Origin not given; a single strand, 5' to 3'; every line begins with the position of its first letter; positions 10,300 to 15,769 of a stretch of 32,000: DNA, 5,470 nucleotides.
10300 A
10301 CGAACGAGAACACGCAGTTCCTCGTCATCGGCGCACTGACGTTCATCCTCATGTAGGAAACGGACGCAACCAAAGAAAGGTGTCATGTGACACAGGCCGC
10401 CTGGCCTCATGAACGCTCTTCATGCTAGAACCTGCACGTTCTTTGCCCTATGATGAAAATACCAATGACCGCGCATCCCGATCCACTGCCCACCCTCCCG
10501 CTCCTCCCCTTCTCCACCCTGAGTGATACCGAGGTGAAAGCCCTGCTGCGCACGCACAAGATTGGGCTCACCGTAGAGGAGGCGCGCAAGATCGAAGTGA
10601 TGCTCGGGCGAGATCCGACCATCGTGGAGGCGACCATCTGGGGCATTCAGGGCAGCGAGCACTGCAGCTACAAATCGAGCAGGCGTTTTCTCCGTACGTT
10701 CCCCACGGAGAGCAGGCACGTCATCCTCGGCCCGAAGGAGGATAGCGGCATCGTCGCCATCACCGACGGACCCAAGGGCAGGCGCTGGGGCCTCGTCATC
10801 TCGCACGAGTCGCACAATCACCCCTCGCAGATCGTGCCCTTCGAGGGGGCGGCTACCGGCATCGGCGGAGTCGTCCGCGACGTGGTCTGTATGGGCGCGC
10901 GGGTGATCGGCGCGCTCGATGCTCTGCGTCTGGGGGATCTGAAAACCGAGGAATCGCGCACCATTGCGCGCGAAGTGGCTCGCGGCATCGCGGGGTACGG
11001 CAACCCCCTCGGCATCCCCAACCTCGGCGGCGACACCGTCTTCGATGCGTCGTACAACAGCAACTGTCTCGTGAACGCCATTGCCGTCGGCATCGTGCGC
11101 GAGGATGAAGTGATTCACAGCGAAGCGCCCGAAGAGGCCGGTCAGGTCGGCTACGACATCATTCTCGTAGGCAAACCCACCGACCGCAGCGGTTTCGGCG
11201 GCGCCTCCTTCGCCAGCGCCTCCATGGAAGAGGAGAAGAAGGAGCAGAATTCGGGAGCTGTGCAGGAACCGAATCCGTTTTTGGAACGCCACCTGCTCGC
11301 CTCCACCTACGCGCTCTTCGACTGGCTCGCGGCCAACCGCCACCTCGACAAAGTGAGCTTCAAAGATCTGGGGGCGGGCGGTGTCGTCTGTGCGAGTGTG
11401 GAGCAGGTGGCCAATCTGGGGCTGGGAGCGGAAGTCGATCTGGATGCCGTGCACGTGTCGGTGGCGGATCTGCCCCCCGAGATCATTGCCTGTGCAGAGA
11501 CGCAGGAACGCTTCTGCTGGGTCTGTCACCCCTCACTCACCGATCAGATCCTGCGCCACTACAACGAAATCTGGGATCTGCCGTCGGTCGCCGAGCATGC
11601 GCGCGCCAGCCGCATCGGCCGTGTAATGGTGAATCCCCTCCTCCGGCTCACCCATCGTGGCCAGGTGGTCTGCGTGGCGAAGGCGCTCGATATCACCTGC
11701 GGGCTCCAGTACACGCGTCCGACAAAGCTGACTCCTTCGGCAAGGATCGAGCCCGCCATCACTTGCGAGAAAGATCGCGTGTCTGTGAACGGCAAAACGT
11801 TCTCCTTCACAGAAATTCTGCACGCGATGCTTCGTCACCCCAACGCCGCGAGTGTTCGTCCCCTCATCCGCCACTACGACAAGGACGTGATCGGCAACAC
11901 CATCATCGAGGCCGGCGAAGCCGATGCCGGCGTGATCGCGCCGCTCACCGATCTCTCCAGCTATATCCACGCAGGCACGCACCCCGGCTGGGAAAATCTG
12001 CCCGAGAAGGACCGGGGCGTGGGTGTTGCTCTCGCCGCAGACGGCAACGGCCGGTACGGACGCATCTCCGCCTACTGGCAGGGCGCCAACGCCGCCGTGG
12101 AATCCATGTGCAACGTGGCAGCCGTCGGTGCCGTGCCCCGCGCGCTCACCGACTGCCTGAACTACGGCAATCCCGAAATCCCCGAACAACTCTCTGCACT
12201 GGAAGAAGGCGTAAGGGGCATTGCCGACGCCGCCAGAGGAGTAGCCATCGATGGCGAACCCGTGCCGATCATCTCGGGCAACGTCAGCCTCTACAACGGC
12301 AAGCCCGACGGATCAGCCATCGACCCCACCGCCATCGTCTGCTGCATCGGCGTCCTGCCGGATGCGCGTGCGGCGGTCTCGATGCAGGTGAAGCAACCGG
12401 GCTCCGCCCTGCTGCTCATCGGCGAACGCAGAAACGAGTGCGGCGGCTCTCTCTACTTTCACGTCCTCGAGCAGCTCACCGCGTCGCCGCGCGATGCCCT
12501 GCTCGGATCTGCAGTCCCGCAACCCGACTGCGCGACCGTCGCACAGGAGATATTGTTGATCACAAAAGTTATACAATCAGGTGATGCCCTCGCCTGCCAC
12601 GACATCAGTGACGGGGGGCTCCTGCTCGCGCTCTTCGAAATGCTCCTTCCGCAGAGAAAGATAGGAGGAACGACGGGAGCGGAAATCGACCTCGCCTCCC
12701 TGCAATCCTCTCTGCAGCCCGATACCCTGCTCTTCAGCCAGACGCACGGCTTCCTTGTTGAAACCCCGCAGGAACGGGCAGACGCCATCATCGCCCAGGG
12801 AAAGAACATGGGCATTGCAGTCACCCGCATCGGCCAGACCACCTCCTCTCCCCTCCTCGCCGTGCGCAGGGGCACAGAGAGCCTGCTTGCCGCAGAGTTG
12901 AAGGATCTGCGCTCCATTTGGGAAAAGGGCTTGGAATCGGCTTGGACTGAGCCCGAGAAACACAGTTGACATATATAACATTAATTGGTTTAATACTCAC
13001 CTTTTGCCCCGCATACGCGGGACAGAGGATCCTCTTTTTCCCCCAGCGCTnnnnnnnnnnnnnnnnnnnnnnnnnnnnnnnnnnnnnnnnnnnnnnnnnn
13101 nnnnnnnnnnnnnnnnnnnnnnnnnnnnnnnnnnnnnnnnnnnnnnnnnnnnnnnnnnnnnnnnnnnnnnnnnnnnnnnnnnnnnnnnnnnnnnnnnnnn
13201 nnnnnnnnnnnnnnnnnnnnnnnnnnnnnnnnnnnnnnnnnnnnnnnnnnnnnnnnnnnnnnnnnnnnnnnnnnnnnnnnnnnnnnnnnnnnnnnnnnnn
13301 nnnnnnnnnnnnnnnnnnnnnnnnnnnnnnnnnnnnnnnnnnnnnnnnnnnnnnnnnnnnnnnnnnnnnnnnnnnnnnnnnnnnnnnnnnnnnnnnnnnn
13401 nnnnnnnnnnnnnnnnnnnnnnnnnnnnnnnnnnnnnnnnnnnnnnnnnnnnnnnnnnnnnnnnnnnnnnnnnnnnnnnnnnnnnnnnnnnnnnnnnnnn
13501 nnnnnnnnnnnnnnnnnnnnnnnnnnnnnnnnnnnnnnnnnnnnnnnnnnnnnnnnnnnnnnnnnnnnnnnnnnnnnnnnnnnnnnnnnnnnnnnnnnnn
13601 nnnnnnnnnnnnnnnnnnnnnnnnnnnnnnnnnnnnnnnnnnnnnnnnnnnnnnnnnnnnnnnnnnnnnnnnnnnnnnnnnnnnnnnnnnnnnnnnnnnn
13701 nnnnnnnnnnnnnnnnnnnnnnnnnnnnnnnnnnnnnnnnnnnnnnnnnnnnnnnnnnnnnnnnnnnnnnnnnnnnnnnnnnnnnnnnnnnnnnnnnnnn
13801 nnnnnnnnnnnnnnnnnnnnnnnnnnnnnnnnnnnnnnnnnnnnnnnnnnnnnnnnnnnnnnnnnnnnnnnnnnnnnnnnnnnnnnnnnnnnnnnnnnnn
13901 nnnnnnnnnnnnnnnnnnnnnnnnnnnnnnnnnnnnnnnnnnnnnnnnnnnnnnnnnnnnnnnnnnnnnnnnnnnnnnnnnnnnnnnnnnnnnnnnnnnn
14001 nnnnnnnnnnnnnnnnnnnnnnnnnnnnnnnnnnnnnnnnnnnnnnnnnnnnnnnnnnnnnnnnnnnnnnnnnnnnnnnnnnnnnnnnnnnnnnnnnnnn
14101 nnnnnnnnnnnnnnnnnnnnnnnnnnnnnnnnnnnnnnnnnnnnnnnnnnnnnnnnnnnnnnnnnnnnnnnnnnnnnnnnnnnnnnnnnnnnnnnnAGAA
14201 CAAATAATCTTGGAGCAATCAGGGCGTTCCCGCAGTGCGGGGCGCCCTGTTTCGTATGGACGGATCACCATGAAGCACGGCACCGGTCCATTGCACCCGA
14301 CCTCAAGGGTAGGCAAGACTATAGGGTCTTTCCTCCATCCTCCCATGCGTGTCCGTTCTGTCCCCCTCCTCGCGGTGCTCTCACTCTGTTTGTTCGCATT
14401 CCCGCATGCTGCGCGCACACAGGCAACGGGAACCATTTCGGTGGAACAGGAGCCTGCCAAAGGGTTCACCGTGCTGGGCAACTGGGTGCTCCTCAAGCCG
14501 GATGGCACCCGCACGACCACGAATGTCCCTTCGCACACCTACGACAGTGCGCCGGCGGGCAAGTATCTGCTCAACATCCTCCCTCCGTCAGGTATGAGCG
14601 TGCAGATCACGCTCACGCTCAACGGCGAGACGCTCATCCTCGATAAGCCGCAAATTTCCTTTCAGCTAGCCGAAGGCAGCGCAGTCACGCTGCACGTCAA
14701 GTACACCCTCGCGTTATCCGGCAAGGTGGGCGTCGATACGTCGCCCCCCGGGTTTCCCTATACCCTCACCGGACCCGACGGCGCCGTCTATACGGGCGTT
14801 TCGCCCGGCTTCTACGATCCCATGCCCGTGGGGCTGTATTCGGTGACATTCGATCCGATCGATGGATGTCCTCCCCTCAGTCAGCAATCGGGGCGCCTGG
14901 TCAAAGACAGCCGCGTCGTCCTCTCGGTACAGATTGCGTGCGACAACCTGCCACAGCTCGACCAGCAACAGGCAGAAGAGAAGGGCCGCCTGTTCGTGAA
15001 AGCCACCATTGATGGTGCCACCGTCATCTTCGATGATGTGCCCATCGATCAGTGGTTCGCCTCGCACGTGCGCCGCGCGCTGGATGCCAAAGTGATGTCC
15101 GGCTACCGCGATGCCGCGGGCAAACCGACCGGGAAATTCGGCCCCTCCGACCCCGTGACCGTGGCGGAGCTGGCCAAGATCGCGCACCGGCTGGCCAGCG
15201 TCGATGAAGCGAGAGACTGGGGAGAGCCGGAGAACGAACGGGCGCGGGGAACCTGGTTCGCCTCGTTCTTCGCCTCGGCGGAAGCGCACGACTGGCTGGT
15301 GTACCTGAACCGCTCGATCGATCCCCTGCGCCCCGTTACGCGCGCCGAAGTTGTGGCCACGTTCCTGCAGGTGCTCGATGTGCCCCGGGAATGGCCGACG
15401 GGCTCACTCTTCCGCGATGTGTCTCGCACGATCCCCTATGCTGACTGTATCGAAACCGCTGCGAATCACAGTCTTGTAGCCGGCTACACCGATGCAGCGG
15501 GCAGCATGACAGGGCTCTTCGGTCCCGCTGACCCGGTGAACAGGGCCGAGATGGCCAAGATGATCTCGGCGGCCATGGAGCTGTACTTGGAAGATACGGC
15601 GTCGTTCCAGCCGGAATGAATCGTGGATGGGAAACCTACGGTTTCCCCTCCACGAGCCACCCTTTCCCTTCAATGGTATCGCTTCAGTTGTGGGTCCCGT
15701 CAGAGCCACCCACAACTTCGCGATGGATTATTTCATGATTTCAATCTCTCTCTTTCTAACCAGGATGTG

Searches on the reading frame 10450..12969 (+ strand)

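Call 97: search_protein_families(library=pfam, proteins=[window:10450-12969:+], max_evalue=0.001)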
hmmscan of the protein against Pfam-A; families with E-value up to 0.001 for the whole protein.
window:10450-12969:+ (839 aa): 3 families
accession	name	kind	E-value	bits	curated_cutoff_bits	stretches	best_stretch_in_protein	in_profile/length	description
PF00586.29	AIRS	-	1e-35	122.9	24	2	98-216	3-112/112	AIR synthase related protein, N-terminal domain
PF02769.27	AIRS_C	-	7.5e-31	107.8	23.1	2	649-803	1-151/156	AIR synthase related protein, C-terminal domain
PF18072.6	FGAR-AT_linker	-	1e-08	36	26.6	1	32-75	4-50/50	Formylglycinamide ribonucleotide amidotransferase linker domain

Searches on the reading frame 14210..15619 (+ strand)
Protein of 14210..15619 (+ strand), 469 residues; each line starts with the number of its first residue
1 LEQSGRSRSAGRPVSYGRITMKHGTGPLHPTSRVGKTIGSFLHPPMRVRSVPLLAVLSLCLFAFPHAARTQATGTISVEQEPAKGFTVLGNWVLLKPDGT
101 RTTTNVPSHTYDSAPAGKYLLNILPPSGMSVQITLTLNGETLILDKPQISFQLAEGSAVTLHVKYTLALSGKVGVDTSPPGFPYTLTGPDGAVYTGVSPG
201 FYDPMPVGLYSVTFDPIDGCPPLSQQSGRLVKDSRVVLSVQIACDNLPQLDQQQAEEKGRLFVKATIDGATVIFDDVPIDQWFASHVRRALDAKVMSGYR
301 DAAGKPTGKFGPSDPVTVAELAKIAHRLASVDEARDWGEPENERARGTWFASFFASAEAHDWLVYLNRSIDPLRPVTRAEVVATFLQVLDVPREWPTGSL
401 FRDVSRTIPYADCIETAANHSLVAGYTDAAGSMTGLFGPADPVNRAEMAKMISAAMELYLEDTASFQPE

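Call 97: search_protein_families(library=pfam, proteins=[window:14210-15619:+], max_evalue=0.001)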
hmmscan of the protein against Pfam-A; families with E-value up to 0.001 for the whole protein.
window:14210-15619:+ (469 aa): 1 family
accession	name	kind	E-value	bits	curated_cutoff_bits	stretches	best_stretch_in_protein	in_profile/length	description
PF00395.25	SLH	-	9.3e-13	48.4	20.8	0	401-449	2-44/44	S-layer homology domain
